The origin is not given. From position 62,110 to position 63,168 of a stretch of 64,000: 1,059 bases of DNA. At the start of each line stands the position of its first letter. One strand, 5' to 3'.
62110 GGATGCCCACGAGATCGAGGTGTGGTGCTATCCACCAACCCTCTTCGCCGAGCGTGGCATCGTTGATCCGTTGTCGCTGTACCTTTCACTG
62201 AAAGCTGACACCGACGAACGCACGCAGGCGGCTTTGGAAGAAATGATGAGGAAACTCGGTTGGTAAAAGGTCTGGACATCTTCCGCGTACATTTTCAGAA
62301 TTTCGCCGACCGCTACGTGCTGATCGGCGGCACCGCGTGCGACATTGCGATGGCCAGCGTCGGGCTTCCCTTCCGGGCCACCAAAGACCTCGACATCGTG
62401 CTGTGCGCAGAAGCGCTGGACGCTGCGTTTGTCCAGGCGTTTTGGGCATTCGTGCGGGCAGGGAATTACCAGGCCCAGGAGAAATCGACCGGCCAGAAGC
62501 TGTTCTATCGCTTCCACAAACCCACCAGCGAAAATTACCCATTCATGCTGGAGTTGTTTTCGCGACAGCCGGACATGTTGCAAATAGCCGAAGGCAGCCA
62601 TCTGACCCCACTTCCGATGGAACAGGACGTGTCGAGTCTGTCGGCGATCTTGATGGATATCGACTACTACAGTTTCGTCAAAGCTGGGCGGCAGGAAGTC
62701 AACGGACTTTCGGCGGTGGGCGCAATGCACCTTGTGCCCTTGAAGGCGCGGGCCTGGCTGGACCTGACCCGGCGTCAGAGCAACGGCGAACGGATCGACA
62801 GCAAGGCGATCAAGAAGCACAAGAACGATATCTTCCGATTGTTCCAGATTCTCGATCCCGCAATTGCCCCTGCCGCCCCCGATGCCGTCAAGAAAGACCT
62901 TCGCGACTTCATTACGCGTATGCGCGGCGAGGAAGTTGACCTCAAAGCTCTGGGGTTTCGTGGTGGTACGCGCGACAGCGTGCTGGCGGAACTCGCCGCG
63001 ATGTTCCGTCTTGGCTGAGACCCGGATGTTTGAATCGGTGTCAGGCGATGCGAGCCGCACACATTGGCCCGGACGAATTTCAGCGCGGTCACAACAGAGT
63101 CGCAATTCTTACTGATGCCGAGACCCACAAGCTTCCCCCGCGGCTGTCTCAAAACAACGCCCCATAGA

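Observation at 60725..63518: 2.3-kb AbiEi/AbiEii-like TA islet bracketed by roughly 220-bp imperfect direct repeats immediately 3' of tRNA-Leu(TAG), with no integrase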

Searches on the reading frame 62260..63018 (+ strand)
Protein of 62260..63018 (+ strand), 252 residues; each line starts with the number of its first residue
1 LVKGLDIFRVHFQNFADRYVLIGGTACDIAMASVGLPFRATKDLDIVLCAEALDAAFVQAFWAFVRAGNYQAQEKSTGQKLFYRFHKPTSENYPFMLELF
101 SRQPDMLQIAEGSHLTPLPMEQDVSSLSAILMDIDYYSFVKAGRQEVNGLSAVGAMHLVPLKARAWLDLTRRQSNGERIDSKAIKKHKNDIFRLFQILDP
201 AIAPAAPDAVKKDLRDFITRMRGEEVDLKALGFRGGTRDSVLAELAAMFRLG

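Call 8: search_protein_families(library=pfam, proteins=[window:62260-63018:+], max_evalue=0.1)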
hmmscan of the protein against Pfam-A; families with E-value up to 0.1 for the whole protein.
window:62260-63018:+ (252 aa): 1 family
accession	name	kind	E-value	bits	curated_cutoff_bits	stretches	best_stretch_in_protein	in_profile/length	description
PF08843.17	AbiEii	-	0.0037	17.7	22.5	1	12-78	8-77/238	Nucleotidyl transferase AbiEii toxin, Type IV TA system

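Call 9: search_protein_families(library=ncbifam, proteins=[window:62260-63018:+], max_evalue=0.1)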
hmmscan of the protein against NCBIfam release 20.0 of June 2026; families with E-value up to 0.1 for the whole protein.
window:62260-63018:+ (252 aa): 1 family
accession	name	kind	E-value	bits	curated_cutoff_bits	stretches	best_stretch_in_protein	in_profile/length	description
NF041401.1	XopAF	subfamily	0.019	15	200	1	176-240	89-152/205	XopAF/AvrXv3 family type III secretion system effector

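Call 10: search_protein_families(library=padloc, proteins=[window:62260-63018:+], max_evalue=0.1)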
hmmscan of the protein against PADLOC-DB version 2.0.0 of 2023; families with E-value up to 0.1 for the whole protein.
window:62260-63018:+ (252 aa): 0 families

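Call 12: find_encoding_contigs(protein=window:62260-63018:+, flank=10000, max_places=10)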
Protein window:62260-63018:+ (252 aa): 24 contigs read that carry it; 10 places shown.
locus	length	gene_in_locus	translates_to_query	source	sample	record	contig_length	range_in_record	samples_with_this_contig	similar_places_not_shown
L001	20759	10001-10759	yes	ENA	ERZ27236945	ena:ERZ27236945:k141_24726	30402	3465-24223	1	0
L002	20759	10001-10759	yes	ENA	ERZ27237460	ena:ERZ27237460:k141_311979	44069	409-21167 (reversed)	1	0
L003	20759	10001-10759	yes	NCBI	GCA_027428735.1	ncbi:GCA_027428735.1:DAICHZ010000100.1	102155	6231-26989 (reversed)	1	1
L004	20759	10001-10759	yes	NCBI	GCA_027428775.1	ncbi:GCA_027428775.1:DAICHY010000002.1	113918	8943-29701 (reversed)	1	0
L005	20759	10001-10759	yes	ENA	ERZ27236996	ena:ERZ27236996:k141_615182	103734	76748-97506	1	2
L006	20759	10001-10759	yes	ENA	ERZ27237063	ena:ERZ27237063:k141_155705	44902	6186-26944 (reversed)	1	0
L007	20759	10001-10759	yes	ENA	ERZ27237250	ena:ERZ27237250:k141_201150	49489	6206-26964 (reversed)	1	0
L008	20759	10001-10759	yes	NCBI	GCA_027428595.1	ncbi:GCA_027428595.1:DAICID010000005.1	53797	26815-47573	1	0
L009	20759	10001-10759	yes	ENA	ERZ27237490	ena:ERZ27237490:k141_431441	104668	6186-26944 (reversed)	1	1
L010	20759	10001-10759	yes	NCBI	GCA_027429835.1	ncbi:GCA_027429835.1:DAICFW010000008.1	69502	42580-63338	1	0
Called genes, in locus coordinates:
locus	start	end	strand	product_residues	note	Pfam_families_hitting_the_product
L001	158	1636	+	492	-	PF00512:HisKA, PF02518:HATPase_c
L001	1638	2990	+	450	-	PF00072:Response_reg, PF00158:Sigma54_activat, PF14532:Sigma54_activ_2, PF07728:AAA_5, PF25601:AAA_lid_14, PF02954:HTH_8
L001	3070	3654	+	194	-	PF01327:Pep_deformylase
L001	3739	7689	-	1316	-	PF07690:MFS_1, PF01553:Acyltransferase (weak), PF00550:PP-binding, PF00501:AMP-binding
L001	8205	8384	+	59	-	-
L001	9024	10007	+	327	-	-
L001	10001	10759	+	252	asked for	-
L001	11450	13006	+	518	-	PF00817:IMS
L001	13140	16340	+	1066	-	PF02811:PHP, PF07733:DNA_pol3_alpha, PF17657:DNA_pol3_finger, PF14579:HHH_6, PF01336:tRNA_anti-codon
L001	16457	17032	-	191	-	PF04608:PgpA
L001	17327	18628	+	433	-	PF17785:PUA_3, PF10672:Methyltrans_SAM, PF02475:TRM5-TYW2_MTfase (weak), PF05175:MTS, PF06325:PrmA, PF03602:Cons_hypoth95, PF09445:Methyltransf_15 (weak), PF13847:Methyltransf_31 (weak), +2 more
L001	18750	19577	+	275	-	PF00793:DAHP_synth_1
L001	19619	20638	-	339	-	PF00072:Response_reg, PF13487:HD_5, PF01966:HD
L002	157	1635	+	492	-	PF00512:HisKA, PF02518:HATPase_c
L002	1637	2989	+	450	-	PF00072:Response_reg, PF00158:Sigma54_activat, PF14532:Sigma54_activ_2, PF07728:AAA_5, PF25601:AAA_lid_14, PF02954:HTH_8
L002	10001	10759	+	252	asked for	-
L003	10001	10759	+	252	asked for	-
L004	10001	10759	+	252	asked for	-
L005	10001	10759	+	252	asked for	-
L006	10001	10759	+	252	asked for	-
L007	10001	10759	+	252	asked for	-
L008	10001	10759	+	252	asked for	-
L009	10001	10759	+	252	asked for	-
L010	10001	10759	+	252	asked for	-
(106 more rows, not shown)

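Call 27: search_solved_structures(query=window:62260-63018:+, max_evalue=10, show_alignments=2)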
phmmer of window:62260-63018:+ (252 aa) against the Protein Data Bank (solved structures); distinct sequences matched with E-value up to 10: 2.
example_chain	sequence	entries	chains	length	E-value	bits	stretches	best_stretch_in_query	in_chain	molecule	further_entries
5lj3_G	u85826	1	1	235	0.17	14.7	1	146-193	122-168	ISY1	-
5gmk_H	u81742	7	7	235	0.37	13.6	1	147-193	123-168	Pre-mRNA-splicing factor ISY1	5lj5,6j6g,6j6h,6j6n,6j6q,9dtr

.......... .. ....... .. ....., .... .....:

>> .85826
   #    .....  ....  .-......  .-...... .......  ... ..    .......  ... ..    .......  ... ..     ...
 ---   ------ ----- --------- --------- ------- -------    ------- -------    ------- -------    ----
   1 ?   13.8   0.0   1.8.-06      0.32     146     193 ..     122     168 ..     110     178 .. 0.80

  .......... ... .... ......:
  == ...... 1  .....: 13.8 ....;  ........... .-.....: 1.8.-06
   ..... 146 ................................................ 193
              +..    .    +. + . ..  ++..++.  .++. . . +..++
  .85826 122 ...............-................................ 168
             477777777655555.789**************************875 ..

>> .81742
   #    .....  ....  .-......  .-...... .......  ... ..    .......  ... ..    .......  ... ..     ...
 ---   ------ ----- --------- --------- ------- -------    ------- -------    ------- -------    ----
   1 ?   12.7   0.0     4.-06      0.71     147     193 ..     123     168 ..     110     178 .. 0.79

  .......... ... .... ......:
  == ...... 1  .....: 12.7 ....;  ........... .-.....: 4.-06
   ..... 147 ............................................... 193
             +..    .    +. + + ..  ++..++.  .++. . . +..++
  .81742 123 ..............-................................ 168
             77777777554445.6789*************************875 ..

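Call 29: find_homologous_proteins(query=window:62260-63018:+)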
Query window:62260-63018:+ (252 aa): 7593 proteins with E <= 0.001 among 8000 candidates; the best 120 are listed.
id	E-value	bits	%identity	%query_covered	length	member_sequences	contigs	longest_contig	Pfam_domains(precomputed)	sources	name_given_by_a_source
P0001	9.9e-161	551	98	100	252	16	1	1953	-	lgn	-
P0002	8.2e-136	469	82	100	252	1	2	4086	-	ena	-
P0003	1.2e-135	469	82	100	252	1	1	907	-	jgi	jgi:hypothetical protein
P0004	5.9e-135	466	81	100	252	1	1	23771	-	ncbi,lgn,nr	ncbi:MAG: hypothetical protein NTU53_11250 [Planctomycetota bacterium]|nr:hypothetical protein [Plan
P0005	1.9e-132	458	79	100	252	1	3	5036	-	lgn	-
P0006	9.9e-131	453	79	100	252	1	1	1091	-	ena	-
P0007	3.5e-130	451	79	100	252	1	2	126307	PF08843.18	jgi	jgi:hypothetical protein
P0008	5.0e-130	450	78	100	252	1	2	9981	-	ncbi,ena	-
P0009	1.8e-129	448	78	100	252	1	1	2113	-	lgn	-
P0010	5.4e-127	440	76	100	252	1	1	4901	-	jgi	jgi:hypothetical protein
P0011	1.4e-126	439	75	100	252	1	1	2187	-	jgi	jgi:hypothetical protein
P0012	3.4e-126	438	75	100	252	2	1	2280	PF08843.18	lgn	-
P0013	1.4e-124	432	75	100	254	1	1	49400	-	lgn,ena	-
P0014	1.4e-124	432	75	100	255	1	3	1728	PF08843.18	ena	-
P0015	1.3e-123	429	75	100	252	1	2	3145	-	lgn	-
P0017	6.7e-123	427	75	100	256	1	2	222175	-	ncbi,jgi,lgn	ncbi:MAG TPA: hypothetical protein VGP72_00650 [Planctomycetota bacterium]|jgi:hypothetical protein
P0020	3.1e-122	425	74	100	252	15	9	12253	PF08843.18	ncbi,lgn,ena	-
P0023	5.0e-122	424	74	100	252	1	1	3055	PF08843.18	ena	-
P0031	1.4e-120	419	73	100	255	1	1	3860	PF08843.18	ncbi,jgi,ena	-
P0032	2.1e-120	419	73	100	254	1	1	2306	PF08843.18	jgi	jgi:Nucleotidyl transferase AbiEii toxin, Type IV TA system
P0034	2.4e-120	419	73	100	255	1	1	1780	PF08843.18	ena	-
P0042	4.2e-120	418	73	100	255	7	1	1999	PF08843.18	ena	-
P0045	6.9e-120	417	87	83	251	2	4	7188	-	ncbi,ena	-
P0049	9.6e-120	417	73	100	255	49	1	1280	PF08843.18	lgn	-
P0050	1.0e-119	417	72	100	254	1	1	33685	PF08843.18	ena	-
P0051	1.0e-119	417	73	100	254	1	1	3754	PF08843.18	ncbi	-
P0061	2.0e-119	416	73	100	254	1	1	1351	PF08843.18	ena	-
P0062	2.1e-119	415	72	100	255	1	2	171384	PF08843.18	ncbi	ncbi:MAG: nucleotidyl transferase AbiEii/AbiGii toxin family protein [Acidobacteriaceae bacterium]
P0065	2.8e-119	415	73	100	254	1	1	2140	PF08843.18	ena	-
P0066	2.8e-119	415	73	100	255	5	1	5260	PF08843.18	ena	-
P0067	2.8e-119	415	73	100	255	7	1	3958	PF08843.18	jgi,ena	-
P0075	3.9e-119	415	72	100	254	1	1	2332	PF08843.18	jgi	-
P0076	4.0e-119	415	72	100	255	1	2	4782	PF08843.18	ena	-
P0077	4.0e-119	415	72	100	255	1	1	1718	PF08843.18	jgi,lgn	jgi:hypothetical protein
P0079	4.5e-119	414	71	100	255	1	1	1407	PF08843.18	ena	-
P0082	5.2e-119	414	72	100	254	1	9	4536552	PF08843.18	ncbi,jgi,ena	jgi:hypothetical protein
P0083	5.3e-119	414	72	100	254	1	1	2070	PF08843.18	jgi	jgi:hypothetical protein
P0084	5.4e-119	414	73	100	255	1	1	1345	PF08843.18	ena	-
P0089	7.2e-119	414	72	100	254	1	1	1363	PF08843.18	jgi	jgi:hypothetical protein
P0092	7.4e-119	414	72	100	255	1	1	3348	PF08843.18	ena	-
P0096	8.5e-119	413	72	100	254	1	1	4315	PF08843.18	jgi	-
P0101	1.4e-118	413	72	100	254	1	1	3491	PF08843.18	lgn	-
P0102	1.4e-118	413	72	100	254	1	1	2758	PF08843.18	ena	-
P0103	1.4e-118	413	72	100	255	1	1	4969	PF08843.18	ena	-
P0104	1.4e-118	413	72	100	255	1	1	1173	PF08843.18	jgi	jgi:hypothetical protein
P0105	1.5e-118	413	72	100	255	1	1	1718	PF08843.18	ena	-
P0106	1.5e-118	413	73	100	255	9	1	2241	PF08843.18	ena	-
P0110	1.9e-118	412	72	100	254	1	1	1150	PF08843.18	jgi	jgi:hypothetical protein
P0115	2.6e-118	412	72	100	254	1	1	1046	PF08843.18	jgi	jgi:hypothetical protein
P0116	2.6e-118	412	72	100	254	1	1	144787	PF08843.18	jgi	jgi:hypothetical protein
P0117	2.7e-118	412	72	100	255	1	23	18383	PF08843.18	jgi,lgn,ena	jgi:hypothetical protein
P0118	2.7e-118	412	72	100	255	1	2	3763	PF08843.18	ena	-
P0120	3.6e-118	411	71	100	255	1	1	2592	PF08843.18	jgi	jgi:hypothetical protein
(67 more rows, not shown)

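Call 31: find_encoding_contigs(protein=P0004, flank=6000, max_places=2)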
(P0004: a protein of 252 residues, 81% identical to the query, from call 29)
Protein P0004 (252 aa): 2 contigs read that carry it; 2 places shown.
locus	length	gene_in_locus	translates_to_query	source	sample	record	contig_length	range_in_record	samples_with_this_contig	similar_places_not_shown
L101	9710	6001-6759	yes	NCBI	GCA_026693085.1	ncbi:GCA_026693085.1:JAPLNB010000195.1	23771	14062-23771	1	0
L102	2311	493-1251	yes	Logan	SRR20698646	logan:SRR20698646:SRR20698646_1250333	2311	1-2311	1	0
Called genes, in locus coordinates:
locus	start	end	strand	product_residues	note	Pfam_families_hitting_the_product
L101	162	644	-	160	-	PF13470:PIN_3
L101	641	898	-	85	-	-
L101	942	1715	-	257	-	-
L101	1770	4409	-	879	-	PF13482:RNase_H_2, PF03050:DDE_Tnp_IS66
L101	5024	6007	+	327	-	-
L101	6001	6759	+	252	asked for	-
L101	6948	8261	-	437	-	PF01011:PQQ (faint), PF13360:PQQ_2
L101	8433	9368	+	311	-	PF06719:AraC_N, PF00165:HTH_AraC (weak), PF12833:HTH_18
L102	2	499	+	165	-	?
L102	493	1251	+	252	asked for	-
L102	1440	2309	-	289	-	?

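Call 32: find_encoding_contigs(protein=P0007, flank=6000, max_places=2)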
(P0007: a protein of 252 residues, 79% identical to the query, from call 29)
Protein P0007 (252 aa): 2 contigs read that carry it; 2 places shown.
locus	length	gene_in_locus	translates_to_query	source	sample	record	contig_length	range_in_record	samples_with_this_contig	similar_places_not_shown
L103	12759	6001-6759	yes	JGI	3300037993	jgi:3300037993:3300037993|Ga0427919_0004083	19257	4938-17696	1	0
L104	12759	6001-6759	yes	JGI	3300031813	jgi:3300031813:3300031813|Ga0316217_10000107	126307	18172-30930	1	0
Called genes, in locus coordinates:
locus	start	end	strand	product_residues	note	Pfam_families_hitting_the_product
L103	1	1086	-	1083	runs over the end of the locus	PF06634:DUF1156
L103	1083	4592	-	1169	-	PF00176:SNF2-rel_dom, PF00270:DEAD (weak), PF04851:ResIII, PF00271:Helicase_C, PF13020:NOV_C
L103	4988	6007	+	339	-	-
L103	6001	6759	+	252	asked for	PF08843:AbiEii (faint)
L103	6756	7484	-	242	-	-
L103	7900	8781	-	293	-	PF04796:RepA_C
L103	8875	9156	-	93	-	-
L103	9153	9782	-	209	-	PF00142:Fer4_NifH (faint), PF01656:CbiA, PF02374:ArsA_ATPase (weak), PF06564:CBP_BcsQ (faint), PF07015:VirC1, PF09140:MipZ (weak), PF10609:ParA (weak), PF13614:AAA_31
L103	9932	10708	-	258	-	-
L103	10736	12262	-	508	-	PF12796:Ank_2, PF13606:Ank_3 (faint), PF13637:Ank_4 (weak), PF12796:Ank_2, PF13857:Ank_5 (weak), PF00023:Ank (weak)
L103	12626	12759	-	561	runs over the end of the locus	PF00271:Helicase_C (weak)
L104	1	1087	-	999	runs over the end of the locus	PF06634:DUF1156, PF01555:N6_N4_Mtase (faint), PF08241:Methyltransf_11 (faint)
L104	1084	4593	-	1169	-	PF00176:SNF2-rel_dom, PF00270:DEAD (weak), PF04851:ResIII, PF00271:Helicase_C, PF13020:NOV_C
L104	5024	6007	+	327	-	-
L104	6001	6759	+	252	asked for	PF08843:AbiEii (faint)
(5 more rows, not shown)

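Call 33: find_encoding_contigs(protein=P0017, flank=6000, max_places=2)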
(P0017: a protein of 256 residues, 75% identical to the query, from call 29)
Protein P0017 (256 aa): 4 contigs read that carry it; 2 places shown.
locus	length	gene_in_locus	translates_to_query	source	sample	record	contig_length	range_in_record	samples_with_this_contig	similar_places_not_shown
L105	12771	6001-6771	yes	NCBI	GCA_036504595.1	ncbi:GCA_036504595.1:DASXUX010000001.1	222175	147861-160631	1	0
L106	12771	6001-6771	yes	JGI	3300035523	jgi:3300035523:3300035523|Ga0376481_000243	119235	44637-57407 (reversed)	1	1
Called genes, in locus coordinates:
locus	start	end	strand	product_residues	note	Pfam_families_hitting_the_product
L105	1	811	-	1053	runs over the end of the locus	PF20473:MmeI_Mtase, PF07669:Eco57I, PF02384:N6_Mtase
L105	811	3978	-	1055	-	PF13091:PLDc_2, PF00176:SNF2-rel_dom (faint), PF04851:ResIII (faint), PF00271:Helicase_C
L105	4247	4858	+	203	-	PF13338:AbiEi_4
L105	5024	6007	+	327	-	-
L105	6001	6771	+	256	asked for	-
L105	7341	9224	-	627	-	PF00884:Sulfatase, PF16347:SGSH_C, PF13646:HEAT_2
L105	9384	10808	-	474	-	PF00884:Sulfatase, PF16347:SGSH_C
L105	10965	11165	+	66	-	PF11127:YgaP-like_TM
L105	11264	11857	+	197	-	PF04542:Sigma70_r2, PF08281:Sigma70_r4_2, PF04545:Sigma70_r4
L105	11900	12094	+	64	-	PF14100:DUF6807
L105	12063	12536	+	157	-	PF14100:DUF6807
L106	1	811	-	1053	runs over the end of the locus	PF20473:MmeI_Mtase, PF07669:Eco57I, PF02384:N6_Mtase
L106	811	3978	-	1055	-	PF13091:PLDc_2, PF00176:SNF2-rel_dom (faint), PF04851:ResIII (faint), PF00271:Helicase_C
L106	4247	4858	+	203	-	PF13338:AbiEi_4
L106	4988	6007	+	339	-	-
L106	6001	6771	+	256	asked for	-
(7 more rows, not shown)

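Call 35: find_encoding_contigs(protein=P0001, flank=6000, max_places=4)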
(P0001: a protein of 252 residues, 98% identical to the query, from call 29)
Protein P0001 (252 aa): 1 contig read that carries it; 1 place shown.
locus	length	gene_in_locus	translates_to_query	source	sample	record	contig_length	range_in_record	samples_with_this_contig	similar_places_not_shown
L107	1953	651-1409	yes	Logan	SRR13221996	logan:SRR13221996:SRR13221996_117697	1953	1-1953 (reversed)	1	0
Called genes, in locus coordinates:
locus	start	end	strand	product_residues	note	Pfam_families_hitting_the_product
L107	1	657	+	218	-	?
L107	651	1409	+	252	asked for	-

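Call 36: find_encoding_contigs(protein=P0002, flank=6000, max_places=3)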
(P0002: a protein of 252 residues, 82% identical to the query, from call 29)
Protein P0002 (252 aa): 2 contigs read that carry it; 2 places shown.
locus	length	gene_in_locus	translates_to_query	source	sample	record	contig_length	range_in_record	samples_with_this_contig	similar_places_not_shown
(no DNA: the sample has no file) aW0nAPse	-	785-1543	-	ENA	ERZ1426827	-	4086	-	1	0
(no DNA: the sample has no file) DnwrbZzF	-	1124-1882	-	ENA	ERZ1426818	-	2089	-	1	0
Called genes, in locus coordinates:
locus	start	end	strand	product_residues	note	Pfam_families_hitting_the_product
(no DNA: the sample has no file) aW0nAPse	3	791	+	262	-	?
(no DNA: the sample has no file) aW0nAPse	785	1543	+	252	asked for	-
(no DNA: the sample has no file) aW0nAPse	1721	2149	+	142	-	PF13784:Fic_N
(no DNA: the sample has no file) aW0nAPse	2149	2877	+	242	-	PF02661:Fic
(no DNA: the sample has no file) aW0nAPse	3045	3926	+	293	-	PF02366:PMT (weak), PF13231:PMT_2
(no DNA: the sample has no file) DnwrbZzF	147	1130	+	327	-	-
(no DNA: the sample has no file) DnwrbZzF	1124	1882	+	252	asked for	-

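Call 43: find_related_loci(query=window:62260-63018:+, collection=metagenome_contigs, flank=5000)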
Query window:62260-63018:+ (252 aa) in metagenome_contigs; peptide patterns used: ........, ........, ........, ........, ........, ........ (x = any residue, [..] = any of these).
301 stretches matched a pattern; 125 encode a relative of the query (tblastn E <= 1e-3); the best 80 are kept; 80 distinct loci.
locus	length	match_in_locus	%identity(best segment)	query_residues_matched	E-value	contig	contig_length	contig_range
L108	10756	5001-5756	78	1-252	3e-138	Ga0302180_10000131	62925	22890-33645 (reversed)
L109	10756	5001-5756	78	1-252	6e-138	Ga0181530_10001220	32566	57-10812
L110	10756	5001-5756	78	1-252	1e-137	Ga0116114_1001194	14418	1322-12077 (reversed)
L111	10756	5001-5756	79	1-252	3e-137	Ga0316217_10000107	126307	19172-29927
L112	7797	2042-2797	77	1-252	7e-137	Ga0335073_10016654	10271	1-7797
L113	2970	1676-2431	77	1-252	8e-143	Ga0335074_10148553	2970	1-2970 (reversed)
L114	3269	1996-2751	75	1-252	9e-136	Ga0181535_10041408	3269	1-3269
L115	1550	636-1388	73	1-251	3e-137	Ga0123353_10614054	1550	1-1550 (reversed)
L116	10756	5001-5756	78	1-252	6e-138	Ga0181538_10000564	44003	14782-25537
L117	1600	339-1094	67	1-252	3e-124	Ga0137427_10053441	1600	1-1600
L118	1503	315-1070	63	1-252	4e-124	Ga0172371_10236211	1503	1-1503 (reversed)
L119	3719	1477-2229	63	1-251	2e-108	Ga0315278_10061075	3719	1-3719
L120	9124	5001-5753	56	1-251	2e-93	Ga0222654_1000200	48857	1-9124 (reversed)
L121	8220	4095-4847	56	1-251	2e-93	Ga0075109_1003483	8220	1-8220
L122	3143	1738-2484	57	1-249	5e-95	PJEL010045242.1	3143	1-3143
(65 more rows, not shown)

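Call 53: search_solved_structures(query=A4, max_evalue=1, show_alignments=2)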
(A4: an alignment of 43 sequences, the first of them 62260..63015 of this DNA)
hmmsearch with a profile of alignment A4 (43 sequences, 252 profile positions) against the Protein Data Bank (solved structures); distinct sequences matched with E-value up to 1: 8.
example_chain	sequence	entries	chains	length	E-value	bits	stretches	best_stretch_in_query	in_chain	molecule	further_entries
4v90_B2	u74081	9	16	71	0.14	14.8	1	141-204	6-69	50S RIBOSOMAL PROTEIN L29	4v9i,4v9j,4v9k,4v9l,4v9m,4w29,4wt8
10px_12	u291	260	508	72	0.15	14.8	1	141-204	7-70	50S ribosomal protein L29 | 50S ribosomal protein L28 | Large ribosomal subunit protein uL29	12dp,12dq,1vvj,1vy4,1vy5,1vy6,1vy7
4v87_AW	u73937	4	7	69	0.15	14.8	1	141-204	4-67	50S ribosomal protein L29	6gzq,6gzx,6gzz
4v4x_B1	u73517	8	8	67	0.17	14.6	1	142-204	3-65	50S ribosomal protein L29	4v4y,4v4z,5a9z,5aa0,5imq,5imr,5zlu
4zer_12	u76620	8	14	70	0.24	14.1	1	141-202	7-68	50S ribosomal protein L29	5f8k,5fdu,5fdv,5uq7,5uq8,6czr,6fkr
4wq1_K8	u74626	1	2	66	0.32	13.7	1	141-202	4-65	50S ribosomal protein L29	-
5hyg_A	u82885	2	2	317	0.53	13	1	149-218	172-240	Uncharacterized protein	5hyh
7qh7_p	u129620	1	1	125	0.94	12.2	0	162-241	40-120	Peptidyl-tRNA hydrolase ICT1, mitochondrial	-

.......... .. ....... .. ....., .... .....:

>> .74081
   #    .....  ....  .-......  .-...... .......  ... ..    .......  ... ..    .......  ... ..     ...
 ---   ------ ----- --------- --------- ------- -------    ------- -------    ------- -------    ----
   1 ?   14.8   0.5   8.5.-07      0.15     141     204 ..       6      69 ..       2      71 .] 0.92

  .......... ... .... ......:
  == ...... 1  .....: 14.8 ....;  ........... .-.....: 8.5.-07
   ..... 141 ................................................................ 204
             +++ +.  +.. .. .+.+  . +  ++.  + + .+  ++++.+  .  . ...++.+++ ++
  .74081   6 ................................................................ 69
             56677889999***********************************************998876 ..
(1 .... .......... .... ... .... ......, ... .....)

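Call 55: search_protein_families(library=pfam, alignment_id=A4, max_evalue=0.01)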
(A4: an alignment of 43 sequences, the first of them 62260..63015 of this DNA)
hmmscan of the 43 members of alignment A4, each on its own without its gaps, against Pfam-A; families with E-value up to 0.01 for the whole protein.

A. member 1, window:62260-63015:+ (252 aa): 1 family
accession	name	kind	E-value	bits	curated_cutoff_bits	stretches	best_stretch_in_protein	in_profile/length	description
PF08843.17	AbiEii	-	0.0037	17.7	22.5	1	12-78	8-77/238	Nucleotidyl transferase AbiEii toxin, Type IV TA system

B. families by the number of members that match (of 43 scanned): 2 families
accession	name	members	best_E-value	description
PF08843.17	AbiEii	19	2.3e-05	Nucleotidyl transferase AbiEii toxin, Type IV TA system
PF14091.12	DUF4269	1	0.0062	Domain of unknown function (DUF4269)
